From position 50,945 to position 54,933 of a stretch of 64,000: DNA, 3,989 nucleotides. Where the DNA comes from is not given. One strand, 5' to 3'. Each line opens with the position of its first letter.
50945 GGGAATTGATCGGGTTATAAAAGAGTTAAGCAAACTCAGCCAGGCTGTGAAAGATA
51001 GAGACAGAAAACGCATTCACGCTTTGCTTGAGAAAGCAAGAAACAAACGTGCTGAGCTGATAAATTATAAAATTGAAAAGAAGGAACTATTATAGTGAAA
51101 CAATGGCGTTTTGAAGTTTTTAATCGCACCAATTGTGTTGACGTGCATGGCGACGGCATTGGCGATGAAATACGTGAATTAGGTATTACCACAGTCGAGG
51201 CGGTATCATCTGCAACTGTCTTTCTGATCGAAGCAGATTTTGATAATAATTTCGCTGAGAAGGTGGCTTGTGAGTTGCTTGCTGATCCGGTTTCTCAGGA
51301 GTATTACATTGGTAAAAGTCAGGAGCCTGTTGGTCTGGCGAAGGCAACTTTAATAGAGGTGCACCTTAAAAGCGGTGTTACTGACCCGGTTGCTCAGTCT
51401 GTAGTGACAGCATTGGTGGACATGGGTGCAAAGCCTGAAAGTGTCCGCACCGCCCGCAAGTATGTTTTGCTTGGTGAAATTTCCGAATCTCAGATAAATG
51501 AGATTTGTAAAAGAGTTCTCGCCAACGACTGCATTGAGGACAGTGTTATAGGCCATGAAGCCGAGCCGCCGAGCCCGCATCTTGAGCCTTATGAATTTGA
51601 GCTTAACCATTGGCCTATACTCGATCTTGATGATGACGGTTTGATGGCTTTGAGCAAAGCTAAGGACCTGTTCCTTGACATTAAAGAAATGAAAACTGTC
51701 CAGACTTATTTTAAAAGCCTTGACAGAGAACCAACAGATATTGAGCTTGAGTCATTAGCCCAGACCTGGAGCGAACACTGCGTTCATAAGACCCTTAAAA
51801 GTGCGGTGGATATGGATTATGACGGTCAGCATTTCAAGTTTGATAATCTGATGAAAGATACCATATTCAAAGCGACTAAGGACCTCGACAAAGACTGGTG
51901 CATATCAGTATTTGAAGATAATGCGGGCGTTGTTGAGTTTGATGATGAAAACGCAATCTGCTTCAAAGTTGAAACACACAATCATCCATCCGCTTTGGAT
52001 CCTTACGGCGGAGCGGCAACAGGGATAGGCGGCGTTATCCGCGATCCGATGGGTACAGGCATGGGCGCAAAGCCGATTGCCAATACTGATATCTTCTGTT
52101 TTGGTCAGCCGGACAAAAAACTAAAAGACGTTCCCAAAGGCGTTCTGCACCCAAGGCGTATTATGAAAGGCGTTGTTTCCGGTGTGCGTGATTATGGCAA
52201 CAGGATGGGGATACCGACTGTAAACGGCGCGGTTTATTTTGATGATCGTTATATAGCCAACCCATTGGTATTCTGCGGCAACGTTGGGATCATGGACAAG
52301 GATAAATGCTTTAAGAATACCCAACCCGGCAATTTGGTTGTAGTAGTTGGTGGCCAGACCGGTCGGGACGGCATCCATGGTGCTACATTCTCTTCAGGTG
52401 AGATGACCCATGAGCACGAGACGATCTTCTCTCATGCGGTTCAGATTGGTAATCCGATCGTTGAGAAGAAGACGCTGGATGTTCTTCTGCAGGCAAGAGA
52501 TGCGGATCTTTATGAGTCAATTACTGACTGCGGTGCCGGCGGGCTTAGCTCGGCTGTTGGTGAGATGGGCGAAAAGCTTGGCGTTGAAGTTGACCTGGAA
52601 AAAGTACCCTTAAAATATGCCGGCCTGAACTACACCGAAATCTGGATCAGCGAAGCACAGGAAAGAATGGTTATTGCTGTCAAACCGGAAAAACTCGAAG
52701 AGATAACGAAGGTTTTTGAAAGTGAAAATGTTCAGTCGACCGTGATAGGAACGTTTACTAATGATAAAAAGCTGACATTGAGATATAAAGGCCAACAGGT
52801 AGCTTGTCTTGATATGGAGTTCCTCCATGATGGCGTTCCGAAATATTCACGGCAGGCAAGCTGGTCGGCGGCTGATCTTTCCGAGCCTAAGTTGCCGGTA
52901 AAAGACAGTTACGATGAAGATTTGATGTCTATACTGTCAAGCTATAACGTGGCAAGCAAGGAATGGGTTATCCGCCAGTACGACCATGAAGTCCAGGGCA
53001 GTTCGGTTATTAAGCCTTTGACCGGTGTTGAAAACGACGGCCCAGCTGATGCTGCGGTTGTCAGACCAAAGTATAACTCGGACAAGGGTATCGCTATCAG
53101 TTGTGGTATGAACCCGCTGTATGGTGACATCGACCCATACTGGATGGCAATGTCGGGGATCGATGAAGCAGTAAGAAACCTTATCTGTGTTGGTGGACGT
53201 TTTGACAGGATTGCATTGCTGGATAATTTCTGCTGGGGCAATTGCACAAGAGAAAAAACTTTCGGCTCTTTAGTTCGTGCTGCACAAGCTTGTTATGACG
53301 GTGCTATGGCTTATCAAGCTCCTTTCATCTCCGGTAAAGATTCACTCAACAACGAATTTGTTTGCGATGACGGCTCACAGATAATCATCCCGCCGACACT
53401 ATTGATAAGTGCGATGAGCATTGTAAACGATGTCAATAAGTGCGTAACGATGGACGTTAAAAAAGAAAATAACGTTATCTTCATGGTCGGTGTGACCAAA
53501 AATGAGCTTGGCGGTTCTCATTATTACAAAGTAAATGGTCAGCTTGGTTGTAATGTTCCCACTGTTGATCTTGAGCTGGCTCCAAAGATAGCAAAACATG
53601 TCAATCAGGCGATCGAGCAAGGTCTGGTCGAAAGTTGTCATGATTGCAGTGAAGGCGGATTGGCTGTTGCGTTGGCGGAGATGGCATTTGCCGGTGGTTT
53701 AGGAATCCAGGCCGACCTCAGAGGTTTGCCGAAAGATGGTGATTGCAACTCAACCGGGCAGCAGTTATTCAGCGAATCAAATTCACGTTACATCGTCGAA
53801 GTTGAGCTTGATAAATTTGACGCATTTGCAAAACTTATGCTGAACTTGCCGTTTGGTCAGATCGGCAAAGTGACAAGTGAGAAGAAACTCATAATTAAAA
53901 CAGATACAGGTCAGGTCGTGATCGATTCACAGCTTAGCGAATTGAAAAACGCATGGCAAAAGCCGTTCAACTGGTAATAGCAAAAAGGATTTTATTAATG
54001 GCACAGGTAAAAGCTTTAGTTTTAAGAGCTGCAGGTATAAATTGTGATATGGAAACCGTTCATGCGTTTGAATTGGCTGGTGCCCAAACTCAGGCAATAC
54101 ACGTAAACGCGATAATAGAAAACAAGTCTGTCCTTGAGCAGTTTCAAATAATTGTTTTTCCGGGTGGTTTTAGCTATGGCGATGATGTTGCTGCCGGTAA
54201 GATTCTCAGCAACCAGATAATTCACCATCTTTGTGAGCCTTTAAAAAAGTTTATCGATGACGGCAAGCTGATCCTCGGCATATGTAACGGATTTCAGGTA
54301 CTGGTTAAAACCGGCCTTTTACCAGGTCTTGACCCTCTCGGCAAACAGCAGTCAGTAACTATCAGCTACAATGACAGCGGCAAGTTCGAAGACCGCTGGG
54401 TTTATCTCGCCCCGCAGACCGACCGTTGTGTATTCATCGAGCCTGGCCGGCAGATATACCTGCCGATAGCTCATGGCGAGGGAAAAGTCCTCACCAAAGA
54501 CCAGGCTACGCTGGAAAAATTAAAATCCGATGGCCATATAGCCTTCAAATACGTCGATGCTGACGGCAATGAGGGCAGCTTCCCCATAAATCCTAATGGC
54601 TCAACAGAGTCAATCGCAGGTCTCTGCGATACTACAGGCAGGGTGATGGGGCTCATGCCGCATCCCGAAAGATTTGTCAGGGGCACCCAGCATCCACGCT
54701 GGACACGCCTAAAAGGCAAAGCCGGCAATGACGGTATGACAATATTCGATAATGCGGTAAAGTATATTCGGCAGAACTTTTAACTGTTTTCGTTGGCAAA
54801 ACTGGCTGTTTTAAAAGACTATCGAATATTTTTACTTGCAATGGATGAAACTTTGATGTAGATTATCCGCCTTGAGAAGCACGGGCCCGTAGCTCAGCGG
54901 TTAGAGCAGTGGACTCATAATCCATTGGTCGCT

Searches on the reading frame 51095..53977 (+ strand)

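Call 61: search_protein_families(library=pfam, proteins=[window:51095-53977:+], max_evalue=0.0001)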
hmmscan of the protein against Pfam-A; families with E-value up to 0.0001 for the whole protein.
window:51095-53977:+ (960 aa): 5 families
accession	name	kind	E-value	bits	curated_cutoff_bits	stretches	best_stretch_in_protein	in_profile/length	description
PF02769.27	AIRS_C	-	5.3e-54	183.1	23.1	2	410-565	1-156/156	AIR synthase related protein, C-terminal domain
PF00586.29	AIRS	-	7.6e-32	110.5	24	2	275-400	2-112/112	AIR synthase related protein, N-terminal domain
PF18072.6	FGAR-AT_linker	-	4.3e-17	62.8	26.6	1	183-232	1-50/50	Formylglycinamide ribonucleotide amidotransferase linker domain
PF02700.19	PurS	-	2.3e-14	53.7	22.2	1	87-150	4-73/77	Phosphoribosylformylglycinamidine (FGAM) synthase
PF22689.1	FGAR-AT_PurM_N-like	-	3.8e-05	23.9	27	1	621-774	1-158/160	FGAR-AT PurM_N-like domain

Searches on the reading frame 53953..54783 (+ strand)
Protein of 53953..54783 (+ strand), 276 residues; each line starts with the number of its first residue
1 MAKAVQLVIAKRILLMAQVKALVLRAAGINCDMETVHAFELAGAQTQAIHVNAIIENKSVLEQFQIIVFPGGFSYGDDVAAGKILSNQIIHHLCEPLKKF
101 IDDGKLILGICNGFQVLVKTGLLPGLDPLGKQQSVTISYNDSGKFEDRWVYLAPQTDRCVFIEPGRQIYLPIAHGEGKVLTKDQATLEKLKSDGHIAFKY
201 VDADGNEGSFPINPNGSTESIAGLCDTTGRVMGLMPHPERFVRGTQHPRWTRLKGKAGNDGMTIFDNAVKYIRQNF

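Call 61: search_protein_families(library=pfam, proteins=[window:53953-54783:+], max_evalue=0.0001)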
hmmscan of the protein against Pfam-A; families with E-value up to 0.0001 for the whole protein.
window:53953-54783:+ (276 aa): 3 families
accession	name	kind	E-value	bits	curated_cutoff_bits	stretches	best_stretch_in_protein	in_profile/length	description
PF13507.12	GATase_5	-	1.4e-84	283.7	27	1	18-272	1-260/260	CobB/CobQ-like glutamine amidotransferase domain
PF01965.30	DJ-1_PfpI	-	1.8e-08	34.8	26.6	1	21-125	20-115/165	DJ-1/PfpI family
PF07685.20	GATase_3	-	1.2e-05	25.5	27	1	53-120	29-91/196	CobB/CobQ-like glutamine amidotransferase domain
